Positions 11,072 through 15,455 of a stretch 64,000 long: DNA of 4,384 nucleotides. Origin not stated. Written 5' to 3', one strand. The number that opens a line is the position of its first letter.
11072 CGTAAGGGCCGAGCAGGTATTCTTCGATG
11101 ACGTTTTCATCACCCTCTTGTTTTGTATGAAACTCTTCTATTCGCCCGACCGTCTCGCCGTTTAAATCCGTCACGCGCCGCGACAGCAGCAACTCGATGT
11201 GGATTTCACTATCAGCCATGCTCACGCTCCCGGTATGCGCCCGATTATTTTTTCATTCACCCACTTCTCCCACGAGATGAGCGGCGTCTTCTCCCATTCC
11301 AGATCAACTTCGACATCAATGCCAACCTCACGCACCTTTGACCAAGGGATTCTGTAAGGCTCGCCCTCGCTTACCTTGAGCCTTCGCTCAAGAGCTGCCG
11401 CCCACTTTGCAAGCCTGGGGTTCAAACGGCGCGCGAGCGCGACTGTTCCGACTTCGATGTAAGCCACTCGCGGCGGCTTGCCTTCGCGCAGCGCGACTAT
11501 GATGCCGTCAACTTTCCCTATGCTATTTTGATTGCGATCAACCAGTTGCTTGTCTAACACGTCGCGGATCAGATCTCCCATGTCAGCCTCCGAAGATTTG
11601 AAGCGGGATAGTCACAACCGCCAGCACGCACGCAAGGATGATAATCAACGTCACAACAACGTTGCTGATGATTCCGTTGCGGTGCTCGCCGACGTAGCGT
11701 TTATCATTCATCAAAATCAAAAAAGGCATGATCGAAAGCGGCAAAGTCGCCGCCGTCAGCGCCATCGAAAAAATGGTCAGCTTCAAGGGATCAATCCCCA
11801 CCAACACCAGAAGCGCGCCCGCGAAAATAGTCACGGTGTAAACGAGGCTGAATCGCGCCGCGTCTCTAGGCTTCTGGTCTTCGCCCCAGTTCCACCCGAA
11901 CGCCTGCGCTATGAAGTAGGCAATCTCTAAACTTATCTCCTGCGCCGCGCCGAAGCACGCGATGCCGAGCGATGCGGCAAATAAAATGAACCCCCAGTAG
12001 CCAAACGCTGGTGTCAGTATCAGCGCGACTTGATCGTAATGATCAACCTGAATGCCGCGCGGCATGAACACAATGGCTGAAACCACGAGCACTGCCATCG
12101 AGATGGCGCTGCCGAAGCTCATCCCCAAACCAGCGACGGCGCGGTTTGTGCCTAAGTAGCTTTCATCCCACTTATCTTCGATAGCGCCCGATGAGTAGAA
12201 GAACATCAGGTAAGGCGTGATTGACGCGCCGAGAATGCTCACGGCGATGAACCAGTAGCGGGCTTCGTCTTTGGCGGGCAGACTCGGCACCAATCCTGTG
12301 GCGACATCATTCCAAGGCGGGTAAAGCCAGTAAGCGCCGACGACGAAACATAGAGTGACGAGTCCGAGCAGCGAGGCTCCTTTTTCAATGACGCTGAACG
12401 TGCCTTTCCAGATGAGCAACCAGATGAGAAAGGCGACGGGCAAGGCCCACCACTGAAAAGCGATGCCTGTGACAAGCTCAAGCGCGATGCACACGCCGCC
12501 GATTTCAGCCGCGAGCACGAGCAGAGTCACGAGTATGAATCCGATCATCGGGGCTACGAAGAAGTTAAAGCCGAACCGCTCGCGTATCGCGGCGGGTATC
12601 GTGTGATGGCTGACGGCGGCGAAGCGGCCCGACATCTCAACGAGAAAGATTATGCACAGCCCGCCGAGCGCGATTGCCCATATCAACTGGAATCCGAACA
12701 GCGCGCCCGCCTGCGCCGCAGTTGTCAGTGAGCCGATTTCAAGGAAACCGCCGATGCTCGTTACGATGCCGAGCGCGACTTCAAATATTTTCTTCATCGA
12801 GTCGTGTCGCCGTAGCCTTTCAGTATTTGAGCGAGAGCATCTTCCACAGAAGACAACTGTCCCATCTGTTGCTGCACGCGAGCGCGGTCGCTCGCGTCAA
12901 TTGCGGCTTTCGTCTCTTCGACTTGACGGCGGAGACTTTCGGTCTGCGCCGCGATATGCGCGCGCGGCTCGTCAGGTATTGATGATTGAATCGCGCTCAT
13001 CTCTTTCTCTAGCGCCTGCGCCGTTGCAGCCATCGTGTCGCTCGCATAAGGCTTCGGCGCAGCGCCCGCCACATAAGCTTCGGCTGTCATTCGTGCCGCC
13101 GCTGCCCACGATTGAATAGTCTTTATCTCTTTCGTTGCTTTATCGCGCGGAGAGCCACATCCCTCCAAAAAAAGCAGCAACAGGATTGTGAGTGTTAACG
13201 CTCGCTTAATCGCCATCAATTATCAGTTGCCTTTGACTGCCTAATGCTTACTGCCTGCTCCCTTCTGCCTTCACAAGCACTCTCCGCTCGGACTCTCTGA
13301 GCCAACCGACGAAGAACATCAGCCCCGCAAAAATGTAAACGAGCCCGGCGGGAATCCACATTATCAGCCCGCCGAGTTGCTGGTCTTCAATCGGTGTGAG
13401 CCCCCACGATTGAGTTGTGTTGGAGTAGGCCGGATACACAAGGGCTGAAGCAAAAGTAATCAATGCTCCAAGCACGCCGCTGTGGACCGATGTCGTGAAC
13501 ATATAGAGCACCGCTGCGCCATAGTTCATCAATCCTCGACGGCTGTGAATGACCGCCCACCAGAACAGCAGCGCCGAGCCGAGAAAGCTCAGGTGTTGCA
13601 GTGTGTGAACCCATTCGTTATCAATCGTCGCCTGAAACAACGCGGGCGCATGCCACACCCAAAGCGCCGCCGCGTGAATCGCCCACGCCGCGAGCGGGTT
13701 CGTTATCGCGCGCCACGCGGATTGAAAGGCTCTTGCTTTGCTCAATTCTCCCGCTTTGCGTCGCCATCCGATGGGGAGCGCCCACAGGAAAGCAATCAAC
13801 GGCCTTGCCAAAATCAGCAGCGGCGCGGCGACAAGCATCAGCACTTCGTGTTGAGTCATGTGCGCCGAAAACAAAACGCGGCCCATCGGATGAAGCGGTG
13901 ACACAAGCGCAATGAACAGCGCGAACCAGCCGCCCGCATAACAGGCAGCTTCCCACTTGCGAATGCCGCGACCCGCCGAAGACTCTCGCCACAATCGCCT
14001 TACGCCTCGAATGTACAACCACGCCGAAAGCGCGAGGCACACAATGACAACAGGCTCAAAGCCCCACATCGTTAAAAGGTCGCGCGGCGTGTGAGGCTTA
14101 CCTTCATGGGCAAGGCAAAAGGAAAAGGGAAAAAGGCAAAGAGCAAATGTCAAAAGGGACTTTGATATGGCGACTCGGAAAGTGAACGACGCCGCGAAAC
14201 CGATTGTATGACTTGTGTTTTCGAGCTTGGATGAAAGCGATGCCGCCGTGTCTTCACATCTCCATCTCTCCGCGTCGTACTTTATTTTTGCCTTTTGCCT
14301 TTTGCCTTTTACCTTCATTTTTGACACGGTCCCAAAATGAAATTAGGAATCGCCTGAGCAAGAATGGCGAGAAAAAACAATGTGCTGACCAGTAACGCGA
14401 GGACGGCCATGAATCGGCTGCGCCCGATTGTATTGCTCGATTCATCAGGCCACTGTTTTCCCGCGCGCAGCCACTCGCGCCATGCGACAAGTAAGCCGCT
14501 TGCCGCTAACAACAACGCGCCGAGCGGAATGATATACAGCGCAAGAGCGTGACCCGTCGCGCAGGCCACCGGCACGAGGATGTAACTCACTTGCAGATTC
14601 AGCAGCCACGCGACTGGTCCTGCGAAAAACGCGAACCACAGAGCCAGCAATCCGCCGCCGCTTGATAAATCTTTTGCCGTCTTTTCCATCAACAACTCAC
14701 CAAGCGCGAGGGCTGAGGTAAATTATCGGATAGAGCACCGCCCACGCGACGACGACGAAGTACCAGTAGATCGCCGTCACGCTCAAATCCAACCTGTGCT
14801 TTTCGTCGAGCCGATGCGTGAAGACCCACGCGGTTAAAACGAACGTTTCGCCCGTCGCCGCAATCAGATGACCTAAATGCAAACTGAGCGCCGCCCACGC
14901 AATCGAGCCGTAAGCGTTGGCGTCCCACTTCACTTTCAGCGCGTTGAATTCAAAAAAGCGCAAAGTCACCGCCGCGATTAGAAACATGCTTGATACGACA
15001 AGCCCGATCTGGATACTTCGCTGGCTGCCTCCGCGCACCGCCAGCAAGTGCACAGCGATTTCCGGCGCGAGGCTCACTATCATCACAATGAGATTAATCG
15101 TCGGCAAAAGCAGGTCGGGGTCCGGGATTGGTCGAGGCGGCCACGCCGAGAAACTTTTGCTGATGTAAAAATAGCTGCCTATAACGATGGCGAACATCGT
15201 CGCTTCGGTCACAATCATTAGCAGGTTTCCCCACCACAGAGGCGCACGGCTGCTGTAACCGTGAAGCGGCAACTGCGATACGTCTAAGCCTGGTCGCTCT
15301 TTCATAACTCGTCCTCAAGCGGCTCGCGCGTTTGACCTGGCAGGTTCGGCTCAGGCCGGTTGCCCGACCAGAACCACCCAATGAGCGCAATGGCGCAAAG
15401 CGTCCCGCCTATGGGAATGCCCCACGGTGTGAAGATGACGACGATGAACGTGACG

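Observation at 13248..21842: Contiguous same-strand block: XoxF-XoxJ + cytochrome c + caa3 oxidase (II-I-III-IV?-CtaG)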

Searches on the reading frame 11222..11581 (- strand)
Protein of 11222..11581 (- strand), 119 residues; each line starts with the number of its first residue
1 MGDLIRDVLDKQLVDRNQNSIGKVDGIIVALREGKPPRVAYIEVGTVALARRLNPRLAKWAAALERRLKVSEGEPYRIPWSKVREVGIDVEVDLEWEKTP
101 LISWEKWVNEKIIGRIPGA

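Call 9: search_protein_families(library=pfam, proteins=[window:11222-11581:-])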
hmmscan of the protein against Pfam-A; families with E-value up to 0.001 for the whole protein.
window:11222-11581:- (119 aa): 1 family
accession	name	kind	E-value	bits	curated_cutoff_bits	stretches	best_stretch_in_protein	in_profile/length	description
PF05239.21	PRC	-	0.00082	19.8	21.2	0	5-36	6-37/78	PRC-barrel domain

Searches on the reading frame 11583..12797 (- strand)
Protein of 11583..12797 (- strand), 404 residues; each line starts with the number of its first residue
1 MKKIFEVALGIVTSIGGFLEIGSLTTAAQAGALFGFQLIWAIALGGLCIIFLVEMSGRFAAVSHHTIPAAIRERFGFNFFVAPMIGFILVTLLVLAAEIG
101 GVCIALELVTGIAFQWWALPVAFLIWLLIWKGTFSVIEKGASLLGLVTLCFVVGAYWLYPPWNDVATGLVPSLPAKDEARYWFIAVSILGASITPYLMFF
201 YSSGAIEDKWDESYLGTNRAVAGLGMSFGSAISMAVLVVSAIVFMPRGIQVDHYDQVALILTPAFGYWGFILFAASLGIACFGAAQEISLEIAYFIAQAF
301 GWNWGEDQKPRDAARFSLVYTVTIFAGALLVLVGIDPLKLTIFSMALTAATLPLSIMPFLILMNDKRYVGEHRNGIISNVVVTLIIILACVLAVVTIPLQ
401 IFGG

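Call 9: search_protein_families(library=pfam, proteins=[window:11583-12797:-])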
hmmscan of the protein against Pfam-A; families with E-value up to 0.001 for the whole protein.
window:11583-12797:- (404 aa): 1 family
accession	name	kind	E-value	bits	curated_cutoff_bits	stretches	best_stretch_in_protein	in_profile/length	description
PF01566.24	Nramp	-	1.1e-61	209.3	29.8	1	25-375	2-356/357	Natural resistance-associated macrophage protein-like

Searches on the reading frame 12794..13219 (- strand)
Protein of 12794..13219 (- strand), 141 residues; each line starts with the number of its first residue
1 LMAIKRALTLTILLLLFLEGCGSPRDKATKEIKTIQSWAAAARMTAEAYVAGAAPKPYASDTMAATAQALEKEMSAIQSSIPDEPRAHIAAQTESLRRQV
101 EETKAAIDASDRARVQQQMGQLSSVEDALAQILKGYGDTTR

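Call 9: search_protein_families(library=pfam, proteins=[window:12794-13219:-])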
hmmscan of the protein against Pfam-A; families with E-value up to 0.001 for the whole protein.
window:12794-13219:- (141 aa): 1 family
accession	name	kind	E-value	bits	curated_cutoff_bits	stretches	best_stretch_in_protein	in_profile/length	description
PF21329.2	CYP38_PsbQ-like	-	0.00032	21.6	27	1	60-121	43-104/117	Peptidyl-prolyl cis-trans isomerase CYP38-like, PsbQ-like domain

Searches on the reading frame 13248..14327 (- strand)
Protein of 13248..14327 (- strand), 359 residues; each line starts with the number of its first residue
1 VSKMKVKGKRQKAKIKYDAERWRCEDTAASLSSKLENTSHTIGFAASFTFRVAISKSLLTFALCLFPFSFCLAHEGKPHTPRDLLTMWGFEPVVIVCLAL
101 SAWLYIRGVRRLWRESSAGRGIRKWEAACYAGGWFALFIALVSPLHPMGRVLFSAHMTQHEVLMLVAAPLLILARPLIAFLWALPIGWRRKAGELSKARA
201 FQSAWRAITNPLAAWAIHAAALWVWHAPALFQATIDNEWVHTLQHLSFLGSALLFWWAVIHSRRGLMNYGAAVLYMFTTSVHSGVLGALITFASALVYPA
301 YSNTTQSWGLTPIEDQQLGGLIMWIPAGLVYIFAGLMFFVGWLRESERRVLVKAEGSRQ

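Call 3: search_protein_families(library=pfam, proteins=[window:13248-14327:-])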
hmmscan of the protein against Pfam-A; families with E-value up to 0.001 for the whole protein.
window:13248-14327:- (359 aa): 1 family
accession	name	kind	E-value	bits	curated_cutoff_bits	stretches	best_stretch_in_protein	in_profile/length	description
PF09678.15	Caa3_CtaG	-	4.4e-63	213.3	27.7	1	103-344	1-236/237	Cytochrome c oxidase caa3 assembly factor (Caa3_CtaG)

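Call 4: search_protein_families(library=ncbifam, proteins=[window:13248-14327:-])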
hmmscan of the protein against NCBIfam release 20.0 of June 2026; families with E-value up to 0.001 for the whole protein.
window:13248-14327:- (359 aa): 1 family
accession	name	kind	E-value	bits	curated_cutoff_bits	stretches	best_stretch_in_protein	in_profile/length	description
TIGR02737.1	caa3_CtaG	equivalog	3.5e-21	76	279.35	1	91-305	12-216/281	cytochrome c oxidase assembly factor CtaG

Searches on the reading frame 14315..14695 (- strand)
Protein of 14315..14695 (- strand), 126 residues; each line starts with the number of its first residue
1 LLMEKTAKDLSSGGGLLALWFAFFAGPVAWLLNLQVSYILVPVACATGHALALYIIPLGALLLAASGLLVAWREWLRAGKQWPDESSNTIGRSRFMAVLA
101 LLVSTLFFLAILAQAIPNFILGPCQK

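Call 3: search_protein_families(library=pfam, proteins=[window:14315-14695:-])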
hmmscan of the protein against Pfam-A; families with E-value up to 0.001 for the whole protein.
window:14315-14695:- (126 aa): 0 families

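Call 4: search_protein_families(library=ncbifam, proteins=[window:14315-14695:-])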
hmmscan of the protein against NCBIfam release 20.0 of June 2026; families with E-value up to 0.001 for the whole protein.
window:14315-14695:- (126 aa): 0 families

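Call 44: search_solved_structures(query=A2, max_evalue=5)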
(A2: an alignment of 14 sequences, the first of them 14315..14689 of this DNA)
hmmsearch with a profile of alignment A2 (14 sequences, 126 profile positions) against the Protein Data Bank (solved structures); distinct sequences matched with E-value up to 5: 3.
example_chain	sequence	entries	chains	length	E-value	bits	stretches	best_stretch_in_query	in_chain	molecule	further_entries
8e9g_L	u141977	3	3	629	0.35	14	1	22-82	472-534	NADH-quinone oxidoreductase, L subunit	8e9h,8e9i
7n8o_Z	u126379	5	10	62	0.67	13.1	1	56-111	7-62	Photosystem II reaction center protein Z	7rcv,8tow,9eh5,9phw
6b87_A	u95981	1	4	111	1.2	12.2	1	55-121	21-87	TMHC2_E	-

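Call 45: search_protein_families(library=pfam, alignment_id=A2, max_evalue=1)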
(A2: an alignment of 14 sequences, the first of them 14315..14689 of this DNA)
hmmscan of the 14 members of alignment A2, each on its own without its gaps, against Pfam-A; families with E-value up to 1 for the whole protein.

A. member 1, window:14315-14689:- (124 aa): 1 family
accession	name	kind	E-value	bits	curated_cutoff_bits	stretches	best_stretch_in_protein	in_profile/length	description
PF24379.1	DUF7535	-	0.12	12.5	27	1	78-109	18-49/60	Family of unknown function (DUF7535)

B. families by the number of members that match (of 14 scanned): 9 families
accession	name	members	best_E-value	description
PF13631.11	Cytochrom_B_N_2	1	0.068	Cytochrome b(N-terminal)/b6/petB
PF06653.16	Claudin_3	1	0.071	Tight junction protein, Claudin-like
PF24721.1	HAB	1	0.094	Half a barrel family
PF24379.1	DUF7535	1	0.12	Family of unknown function (DUF7535)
PF06570.16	DUF1129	1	0.17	Protein of unknown function (DUF1129)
PF08592.16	Anthrone_oxy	1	0.2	Anthrone oxygenase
PF22549.1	ARPP-2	1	0.21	ARPP-2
PF04418.17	DUF543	1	0.22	Domain of unknown function (DUF543)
PF17461.7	DUF5423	1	0.74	Family of unknown function (DUF5423)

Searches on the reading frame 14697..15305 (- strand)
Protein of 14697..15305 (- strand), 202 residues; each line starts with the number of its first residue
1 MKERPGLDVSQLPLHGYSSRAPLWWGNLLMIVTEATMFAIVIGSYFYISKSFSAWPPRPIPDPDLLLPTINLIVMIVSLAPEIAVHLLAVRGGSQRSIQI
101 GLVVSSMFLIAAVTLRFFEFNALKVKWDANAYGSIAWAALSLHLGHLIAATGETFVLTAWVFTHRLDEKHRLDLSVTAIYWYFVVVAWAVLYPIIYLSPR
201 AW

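Call 3: search_protein_families(library=pfam, proteins=[window:14697-15305:-])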
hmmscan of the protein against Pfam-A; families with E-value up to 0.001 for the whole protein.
window:14697-15305:- (202 aa): 1 family
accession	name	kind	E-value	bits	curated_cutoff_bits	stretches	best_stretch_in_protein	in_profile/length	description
PF00510.24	COX3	-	2.5e-12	47.6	23.8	1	15-197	68-255/258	Cytochrome c oxidase subunit III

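Call 4: search_protein_families(library=ncbifam, proteins=[window:14697-15305:-])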
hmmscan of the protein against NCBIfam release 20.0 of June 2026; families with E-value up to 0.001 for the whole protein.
window:14697-15305:- (202 aa): 4 families
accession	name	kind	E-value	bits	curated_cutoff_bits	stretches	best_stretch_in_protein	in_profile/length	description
TIGR02842.1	CyoC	equivalog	7e-09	36.2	223.75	1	26-198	4-177/180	cytochrome o ubiquinol oxidase subunit III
NF050119.1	aa3_CtaE_Actin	exception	3.5e-08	33.9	190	1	26-197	14-188/190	aa3-type cytochrome oxidase subunit III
TIGR02897.1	QoxC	equivalog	2e-05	24.8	239.9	1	27-197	14-186/190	cytochrome aa3 quinol oxidase subunit III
NF007944.0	PRK10663.1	equivalog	0.0001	22.1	340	1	27-197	29-200/204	cytochrome o ubiquinol oxidase subunit III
